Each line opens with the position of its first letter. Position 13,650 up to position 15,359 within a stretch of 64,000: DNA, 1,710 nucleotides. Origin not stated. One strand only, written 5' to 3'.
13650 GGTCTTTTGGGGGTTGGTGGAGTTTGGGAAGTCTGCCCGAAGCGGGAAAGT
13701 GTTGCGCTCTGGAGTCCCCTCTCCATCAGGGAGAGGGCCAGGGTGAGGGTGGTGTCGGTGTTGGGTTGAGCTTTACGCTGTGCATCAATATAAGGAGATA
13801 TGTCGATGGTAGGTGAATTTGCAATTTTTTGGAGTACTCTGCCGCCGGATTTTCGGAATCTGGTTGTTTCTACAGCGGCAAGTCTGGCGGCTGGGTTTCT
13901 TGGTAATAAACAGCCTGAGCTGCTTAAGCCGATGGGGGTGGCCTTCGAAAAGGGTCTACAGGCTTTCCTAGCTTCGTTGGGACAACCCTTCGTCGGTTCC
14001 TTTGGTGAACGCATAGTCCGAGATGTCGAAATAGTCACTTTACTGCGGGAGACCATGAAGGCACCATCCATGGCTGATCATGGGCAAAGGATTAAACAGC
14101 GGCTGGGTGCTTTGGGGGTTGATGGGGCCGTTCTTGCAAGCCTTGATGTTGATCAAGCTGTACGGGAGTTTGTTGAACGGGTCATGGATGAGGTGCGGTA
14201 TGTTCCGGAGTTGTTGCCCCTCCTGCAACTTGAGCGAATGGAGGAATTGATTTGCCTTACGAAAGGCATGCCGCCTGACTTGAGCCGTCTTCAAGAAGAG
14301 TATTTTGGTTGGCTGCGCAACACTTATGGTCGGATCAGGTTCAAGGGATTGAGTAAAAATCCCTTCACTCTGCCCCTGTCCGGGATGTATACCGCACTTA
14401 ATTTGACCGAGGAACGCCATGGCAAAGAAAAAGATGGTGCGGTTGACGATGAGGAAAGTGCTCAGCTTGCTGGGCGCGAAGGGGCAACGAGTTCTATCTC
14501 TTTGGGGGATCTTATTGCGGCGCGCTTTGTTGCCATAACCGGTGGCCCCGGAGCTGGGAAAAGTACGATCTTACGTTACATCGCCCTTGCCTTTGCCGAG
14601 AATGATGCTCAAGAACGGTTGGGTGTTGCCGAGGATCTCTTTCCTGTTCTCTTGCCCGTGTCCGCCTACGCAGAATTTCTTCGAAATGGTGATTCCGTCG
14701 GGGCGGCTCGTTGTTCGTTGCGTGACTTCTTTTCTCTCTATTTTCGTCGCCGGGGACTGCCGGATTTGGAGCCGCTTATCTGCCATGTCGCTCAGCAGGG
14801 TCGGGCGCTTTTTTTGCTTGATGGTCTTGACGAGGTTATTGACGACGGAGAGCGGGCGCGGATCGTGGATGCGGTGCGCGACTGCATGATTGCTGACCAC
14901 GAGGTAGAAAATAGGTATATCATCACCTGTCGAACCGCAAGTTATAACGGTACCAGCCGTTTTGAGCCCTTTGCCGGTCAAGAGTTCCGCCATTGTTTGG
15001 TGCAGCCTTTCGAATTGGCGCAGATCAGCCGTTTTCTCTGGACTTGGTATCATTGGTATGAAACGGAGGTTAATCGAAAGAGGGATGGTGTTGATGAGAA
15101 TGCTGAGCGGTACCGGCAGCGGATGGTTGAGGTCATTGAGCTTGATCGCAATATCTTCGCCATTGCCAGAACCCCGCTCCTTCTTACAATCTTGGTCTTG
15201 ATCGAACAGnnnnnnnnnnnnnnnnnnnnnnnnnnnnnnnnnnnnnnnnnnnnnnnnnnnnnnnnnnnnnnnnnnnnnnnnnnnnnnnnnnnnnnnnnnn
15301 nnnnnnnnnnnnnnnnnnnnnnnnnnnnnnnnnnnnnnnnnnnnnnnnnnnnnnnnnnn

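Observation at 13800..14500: Unassigned ~230-aa N-terminal domain on the DGR-targeted NACHT protein (possible effector or adaptor module)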

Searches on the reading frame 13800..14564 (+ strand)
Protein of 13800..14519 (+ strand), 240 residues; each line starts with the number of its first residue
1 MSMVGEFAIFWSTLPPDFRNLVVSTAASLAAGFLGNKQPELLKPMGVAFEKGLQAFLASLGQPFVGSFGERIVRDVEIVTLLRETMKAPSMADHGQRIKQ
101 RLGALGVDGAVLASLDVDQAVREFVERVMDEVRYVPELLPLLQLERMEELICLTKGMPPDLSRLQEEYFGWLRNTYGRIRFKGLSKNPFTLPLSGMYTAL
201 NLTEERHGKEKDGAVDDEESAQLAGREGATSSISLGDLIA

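Call 6: search_protein_families(library=pfam, proteins=[window:13800-14519:+], max_evalue=10)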
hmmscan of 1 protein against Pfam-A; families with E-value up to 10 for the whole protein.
window:13800-14519:+ (240 aa): 3 families
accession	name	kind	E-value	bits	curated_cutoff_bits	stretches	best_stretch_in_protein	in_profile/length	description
PF22264.1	DUF6952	-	0.011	16.6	27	1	87-130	33-76/79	Family of unknown function (DUF6952)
PF22734.1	NNH2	-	0.017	15.3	27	1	114-185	111-180/181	NACHT N-terminal Helical domain 2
PF00356.27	LacI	-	0.19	12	27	1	116-136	25-45/46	Bacterial regulatory proteins, lacI family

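Call 7: search_protein_families(library=ncbifam, proteins=[window:13800-14519:+], max_evalue=1)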
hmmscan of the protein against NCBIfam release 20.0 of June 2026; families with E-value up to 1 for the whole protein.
window:13800-14519:+ (240 aa): 0 families

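Call 8: search_protein_families(library=padloc, proteins=[window:13800-14519:+], max_evalue=1)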
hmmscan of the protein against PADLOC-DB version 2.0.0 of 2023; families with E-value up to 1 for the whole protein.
window:13800-14519:+ (240 aa): 0 families

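Call 10: find_homologous_proteins(query=window:13800-14519:+, max_evalue=0.001)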
Query window:13800-14519:+: 2461 candidates shared short words with the query, none scored E <= 0.001.

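Call 18: search_protein_families(library=pfam, alignment_id=A1, max_evalue=0.1)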
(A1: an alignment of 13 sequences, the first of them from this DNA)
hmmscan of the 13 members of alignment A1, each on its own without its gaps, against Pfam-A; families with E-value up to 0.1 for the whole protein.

A. member 1, seq(255 aa): 2 families
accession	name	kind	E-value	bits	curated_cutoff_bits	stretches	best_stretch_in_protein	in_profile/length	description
PF22264.1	DUF6952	-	0.012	16.4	27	1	87-130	33-76/79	Family of unknown function (DUF6952)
PF22734.1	NNH2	-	0.02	15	27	1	114-185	111-180/181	NACHT N-terminal Helical domain 2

B. families by the number of members that match (of 13 scanned): 10 families
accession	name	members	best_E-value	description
PF22734.1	NNH2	9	3.1e-09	NACHT N-terminal Helical domain 2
PF10537.14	WAC_Acf1_DNA_bd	3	0.0056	ATP-utilising chromatin assembly and remodelling N-terminal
PF14484.11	FISNA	3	0.0061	Fish-specific NACHT associated domain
PF22264.1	DUF6952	1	0.012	Family of unknown function (DUF6952)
PF23257.1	DUF7071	1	0.012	Domain of unknown function (DUF7071)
PF03224.20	V-ATPase_H_N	1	0.019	V-ATPase subunit H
PF01916.23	DS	1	0.055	Deoxyhypusine synthase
PF21811.2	RdfA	1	0.065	Rod-determining factor A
PF02216.22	B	1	0.072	B domain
PF17645.6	Amdase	1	0.089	Arylmalonate decarboxylase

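Call 19: search_protein_representatives(protein=window:13800-14519:+)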
Query: 240 residues. Proteins with E-value up to 0.001 (for the whole library): 10; up to 1e-10: 4; up to 1e-30: 1. The best 10 are listed.
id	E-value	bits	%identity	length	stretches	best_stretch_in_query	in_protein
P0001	5.8e-150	513.6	100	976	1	3-240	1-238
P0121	1.4e-17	80.6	29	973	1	3-205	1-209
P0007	1.3e-14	70.9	29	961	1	10-215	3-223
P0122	6.0e-14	68.7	30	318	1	6-238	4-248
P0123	2.3e-10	56.9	26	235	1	17-210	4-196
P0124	4.2e-06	43.0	26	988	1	10-213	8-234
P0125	4.4e-06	42.9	26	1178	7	144-206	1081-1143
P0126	2.1e-04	37.5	29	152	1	3-141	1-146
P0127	7.6e-04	35.6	40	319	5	9-43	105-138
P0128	8.2e-04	35.5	27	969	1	3-223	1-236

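Call 23: search_protein_families(library=pfam, proteins=[P0121, P0124], max_evalue=0.001)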
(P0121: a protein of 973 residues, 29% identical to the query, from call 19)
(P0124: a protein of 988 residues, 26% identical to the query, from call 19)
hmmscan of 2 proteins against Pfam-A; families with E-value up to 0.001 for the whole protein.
P0121 (973 aa): 7 families
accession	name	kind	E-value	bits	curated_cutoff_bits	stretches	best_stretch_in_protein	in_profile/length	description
PF03781.23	FGE-sulfatase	-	2.3e-41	142.6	23.3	1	732-969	30-255/255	Sulfatase-modifying factor enzyme 1-like domain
PF05729.18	NACHT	-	4.5e-09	36.8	26.7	1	248-418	2-163/167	NACHT domain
PF20720.3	nSTAND3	-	3.9e-07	30.3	27.2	0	247-280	18-50/155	Novel STAND NTPase 3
PF24389.1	ORC-CDC6-like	-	3e-05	23.4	27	1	228-291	19-79/571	ORC-CDC6-like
PF24883.2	NPHP3_N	-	6.5e-05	23.6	24.8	0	249-380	25-164/164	Nephrocystin 3, N-terminal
PF22734.1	NNH2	-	0.00018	21.7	27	1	72-187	67-179/181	NACHT N-terminal Helical domain 2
PF00004.35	AAA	-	0.00031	21.7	21.2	0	251-377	3-104/131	ATPase family associated with various cellular activities (AAA)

P0124 (988 aa): 4 families
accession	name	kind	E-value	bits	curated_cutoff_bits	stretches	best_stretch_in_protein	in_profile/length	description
PF03781.23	FGE-sulfatase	-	6.1e-37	128.1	23.3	1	751-985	32-255/255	Sulfatase-modifying factor enzyme 1-like domain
PF05729.18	NACHT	-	2.7e-11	44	26.7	1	267-437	3-164/167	NACHT domain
PF20720.3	nSTAND3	-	1.2e-05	25.5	27.2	1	268-407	21-120/155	Novel STAND NTPase 3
PF24883.2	NPHP3_N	-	6.9e-05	23.5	24.8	0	345-398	115-164/164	Nephrocystin 3, N-terminal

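Call 35: list_cluster_members(proteins=[P0127, P0126, P0123, P0001, P0015, P0003, P0007, P0087, P0008, P0121])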
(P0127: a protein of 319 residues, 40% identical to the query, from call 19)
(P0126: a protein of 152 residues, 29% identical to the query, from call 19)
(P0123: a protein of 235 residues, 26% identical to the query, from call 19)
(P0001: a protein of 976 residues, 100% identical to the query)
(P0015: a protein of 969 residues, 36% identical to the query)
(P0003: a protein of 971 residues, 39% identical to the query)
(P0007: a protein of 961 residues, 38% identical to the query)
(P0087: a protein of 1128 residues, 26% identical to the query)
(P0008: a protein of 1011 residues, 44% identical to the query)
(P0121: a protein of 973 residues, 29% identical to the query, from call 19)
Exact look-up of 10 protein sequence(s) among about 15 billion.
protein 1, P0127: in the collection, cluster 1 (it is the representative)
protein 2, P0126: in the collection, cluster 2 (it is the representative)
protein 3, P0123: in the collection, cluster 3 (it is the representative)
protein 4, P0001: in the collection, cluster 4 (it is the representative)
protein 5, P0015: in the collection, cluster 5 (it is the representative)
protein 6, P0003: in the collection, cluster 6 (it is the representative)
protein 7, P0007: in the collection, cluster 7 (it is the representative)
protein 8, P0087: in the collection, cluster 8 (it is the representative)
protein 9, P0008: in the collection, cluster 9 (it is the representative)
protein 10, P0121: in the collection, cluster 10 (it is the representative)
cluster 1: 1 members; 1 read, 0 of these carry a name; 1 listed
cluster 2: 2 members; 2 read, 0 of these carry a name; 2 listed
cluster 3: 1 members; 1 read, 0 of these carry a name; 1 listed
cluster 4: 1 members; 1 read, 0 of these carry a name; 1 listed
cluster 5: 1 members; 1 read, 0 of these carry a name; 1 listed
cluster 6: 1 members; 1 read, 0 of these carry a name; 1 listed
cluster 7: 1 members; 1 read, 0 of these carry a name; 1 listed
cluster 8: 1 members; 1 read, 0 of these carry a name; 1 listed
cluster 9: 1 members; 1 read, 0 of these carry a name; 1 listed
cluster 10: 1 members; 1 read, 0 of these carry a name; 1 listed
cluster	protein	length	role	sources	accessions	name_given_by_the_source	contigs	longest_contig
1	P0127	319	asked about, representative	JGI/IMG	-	-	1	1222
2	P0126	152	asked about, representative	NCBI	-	-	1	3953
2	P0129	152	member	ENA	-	-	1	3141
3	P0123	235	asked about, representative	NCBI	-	-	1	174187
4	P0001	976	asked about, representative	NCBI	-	-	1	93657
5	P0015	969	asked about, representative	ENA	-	-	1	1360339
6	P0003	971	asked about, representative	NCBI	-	-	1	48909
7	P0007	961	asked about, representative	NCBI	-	-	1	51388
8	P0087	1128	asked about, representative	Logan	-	-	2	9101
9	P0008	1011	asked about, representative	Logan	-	-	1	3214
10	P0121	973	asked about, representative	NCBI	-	-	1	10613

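Call 38: find_encoding_contigs(protein=P0123, flank=5000, max_places=2)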
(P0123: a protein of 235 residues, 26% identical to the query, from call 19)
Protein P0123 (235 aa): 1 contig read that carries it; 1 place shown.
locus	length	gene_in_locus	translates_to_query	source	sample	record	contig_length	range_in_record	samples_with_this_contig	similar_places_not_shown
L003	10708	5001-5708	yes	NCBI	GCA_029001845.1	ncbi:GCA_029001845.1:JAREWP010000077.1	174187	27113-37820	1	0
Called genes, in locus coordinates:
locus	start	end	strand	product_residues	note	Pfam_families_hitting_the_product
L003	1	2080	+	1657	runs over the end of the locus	-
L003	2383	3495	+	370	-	PF05222:AlaDh_PNT_N, PF01262:AlaDh_PNT_C, PF02826:2-Hacid_dh_C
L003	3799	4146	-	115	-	PF00196:GerE, PF08281:Sigma70_r4_2 (weak)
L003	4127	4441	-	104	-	PF00072:Response_reg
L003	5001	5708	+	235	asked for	-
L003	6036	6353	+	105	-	-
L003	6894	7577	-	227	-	PF13482:RNase_H_2, PF10108:DNA_pol_B_exo2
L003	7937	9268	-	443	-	PF22694:CtpB_N-like, PF00595:PDZ, PF13180:PDZ_2, PF17820:PDZ_6, PF03572:Peptidase_S41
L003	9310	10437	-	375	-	PF01551:Peptidase_M23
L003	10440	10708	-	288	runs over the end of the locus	PF18075:FtsX_ECD, PF02687:FtsX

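Call 52: find_related_loci(query=window:13800-14519:+, collection=genome_contigs, flank=6000)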
Query window:13800-14519:+ (240 aa) in genome_contigs; peptide patterns used: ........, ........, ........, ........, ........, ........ (x = any residue, [..] = any of these).
68 stretches matched a pattern, but none encodes a relative of the query by tblastn (E <= 1e-3).

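Call 53: find_related_loci(query=A1, collection=genome_contigs, flank=6000)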
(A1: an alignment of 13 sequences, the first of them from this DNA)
Query A1 (255 aa) in genome_contigs; peptide patterns used: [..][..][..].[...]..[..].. (x = any residue, [..] = any of these).
600 stretches matched a pattern (row limit reached: there are more); 1 encode a relative of the query (tblastn E <= 1e-3); 1 distinct loci.
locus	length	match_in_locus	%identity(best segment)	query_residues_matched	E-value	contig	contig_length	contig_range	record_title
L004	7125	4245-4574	31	158-255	3e-7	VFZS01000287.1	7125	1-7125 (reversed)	MAG: Acidobacteria bacterium isolate K_DeepCast_250m_m1_110 K_DeepCast_250m_m1_110_Ga0194125_10023478, whole genome shot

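Call 73: find_encoding_contigs(protein=P0126, flank=4000, max_places=3)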
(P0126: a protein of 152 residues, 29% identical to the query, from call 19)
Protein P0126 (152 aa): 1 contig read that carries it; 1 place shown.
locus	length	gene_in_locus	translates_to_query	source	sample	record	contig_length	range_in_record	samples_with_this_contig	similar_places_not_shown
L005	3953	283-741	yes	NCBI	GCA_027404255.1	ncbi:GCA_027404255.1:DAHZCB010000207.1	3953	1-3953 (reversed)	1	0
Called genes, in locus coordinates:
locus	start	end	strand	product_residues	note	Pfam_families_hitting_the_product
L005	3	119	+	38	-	?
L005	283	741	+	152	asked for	-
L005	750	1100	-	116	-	PF20586:DUF6788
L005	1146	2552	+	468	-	PF01609:DDE_Tnp_1 (faint)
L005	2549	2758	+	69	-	-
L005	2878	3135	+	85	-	-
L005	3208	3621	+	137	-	-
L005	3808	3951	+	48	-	?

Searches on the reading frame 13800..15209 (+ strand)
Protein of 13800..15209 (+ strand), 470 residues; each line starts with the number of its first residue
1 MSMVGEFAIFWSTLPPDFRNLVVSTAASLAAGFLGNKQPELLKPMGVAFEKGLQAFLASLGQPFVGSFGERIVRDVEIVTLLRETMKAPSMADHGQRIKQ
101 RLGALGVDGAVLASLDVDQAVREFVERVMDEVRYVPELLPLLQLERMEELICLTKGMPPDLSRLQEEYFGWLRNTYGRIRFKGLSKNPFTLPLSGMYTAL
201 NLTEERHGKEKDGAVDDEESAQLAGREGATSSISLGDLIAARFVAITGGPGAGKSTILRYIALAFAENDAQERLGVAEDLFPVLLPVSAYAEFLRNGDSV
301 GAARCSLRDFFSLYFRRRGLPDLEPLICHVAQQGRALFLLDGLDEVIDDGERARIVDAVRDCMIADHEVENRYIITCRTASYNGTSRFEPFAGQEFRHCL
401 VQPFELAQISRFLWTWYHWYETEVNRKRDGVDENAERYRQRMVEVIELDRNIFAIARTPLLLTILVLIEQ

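Call 61: predict_structure(alignment_id=A3)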
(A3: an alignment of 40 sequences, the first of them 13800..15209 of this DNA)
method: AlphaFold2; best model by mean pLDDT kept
length: 470 residues; sequences in the alignment: 40
mean_pLDDT: 86.1   pTM: 0.68
mean pLDDT of the five models: 86.1, 84.7, 84.4, 84.1, 82.4
residues with pLDDT >= 90: 278; 70-90: 134; 50-70: 25; < 50: 33
segments of 3 or more residues with pLDDT < 50: 1-3, 147-155, 209-229
pLDDT, mean of each block of 10 residues (from residue 1): 60 84 87 84 90 92 82 91 81 84 93 91 88 81 54 58 97 94 77 91 74 45 47 91 96 96 98 96 97 80 80 91 94 97 94 94 87 96 88 89 95 95 91 97 97 95 91
secondary structure, 60 per line:
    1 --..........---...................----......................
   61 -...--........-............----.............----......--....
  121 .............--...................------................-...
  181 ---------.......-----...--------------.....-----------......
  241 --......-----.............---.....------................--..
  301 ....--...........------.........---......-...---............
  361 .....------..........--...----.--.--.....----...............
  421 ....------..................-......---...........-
elements in order: H3-12 H16-34 H39-60 H67-74 H76-87 H92-104 H109-114 H117-133 H136-154 H161-176 E178-180 E190-192 H193-196 E202-204 H219-223 H235-240 E243-248 H254-266 H270-274 E281-286 H287-296 H299-304 H307-317 H324-332 E336-341 H349-365 E372-378 E397-401 H406-424 H431-448 H450-455 H459-469

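Call 66: fold_search(model_id=the predicted structure, library=pdb)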
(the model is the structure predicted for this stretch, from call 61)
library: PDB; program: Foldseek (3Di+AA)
matches with E <= 10: 1315; with E <= 0.001: 35
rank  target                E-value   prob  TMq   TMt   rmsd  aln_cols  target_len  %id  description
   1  5aj2_A                2.5e-07  1.00  0.43  0.73   4.8       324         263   18  Cryo electron tomography of the Naip5-Nlrc4 inflammasome (released 2015-11-11)
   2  8ej4_A                5.4e-07  1.00  0.38  0.22   6.9       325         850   18  Cryo-EM structure of the active NLRP3 inflammasome disk (released 2022-12-14)
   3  4kxf_K                6.2e-07  1.00  0.41  0.23   5.2       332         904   19  Crystal structure of NLRC4 reveals its autoinhibition mechanism (released 2013-07-24)
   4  7alv                  1.0e-06  1.00  0.38  0.38   5.1       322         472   17  Crystal Structure of NLRP3 NACHT domain in complex with a potent inhibitor (released 2021-10-20)
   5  4kxf_L                1.6e-06  1.00  0.34  0.19   8.0       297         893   16  Crystal structure of NLRC4 reveals its autoinhibition mechanism (released 2013-07-24)
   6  4kxf_D                1.6e-06  1.00  0.41  0.23   5.1       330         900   19  Crystal structure of NLRC4 reveals its autoinhibition mechanism (released 2013-07-24)
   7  9hg4                  1.8e-06  1.00  0.35  0.35   9.0       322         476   18  NACHT domain of NLRP3 in complex with DFV890 (released 2025-03-19)
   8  7pzc_A                2.3e-06  1.00  0.33  0.17  24.0       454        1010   14  Cryo-EM structure of the NLRP3 decamer bound to the inhibitor CRID3 (released 2022-01-26)
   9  4kxf_F                2.4e-06  1.00  0.40  0.22   5.1       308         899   18  Crystal structure of NLRC4 reveals its autoinhibition mechanism (released 2013-07-24)
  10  9gu4                  2.4e-06  1.00  0.36  0.35   7.9       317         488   16  Crystal structure of NLRP3 in complex with inhibitor NP3-253 (released 2024-12-11)
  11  5irm_A                2.9e-06  1.00  0.37  0.24   5.0       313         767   15  Crystal structure of rabbit NOD2 in an ADP-bound state (Crystal form2) (released 2016-06-29)
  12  9dh3_A                3.9e-06  1.00  0.38  0.16  20.0       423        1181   16  Cryo-EM structure of NLRP3 complex with Compound C (released 2024-12-25)
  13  4kxf_P                6.4e-06  1.00  0.42  0.24   5.2       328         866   18  Crystal structure of NLRC4 reveals its autoinhibition mechanism (released 2013-07-24)
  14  8zem                  6.7e-06  1.00  0.38  0.38   5.3       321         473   16  Crystal Structure of NLRP3 NACHT domain in complex with NP3-1 (released 2024-10-02)
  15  8ri2                  1.0e-05  1.00  0.35  0.34   7.7       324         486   15  Crystal structure of NLRP3 in complex with inhibitor NP3-562 (released 2024-01-17)
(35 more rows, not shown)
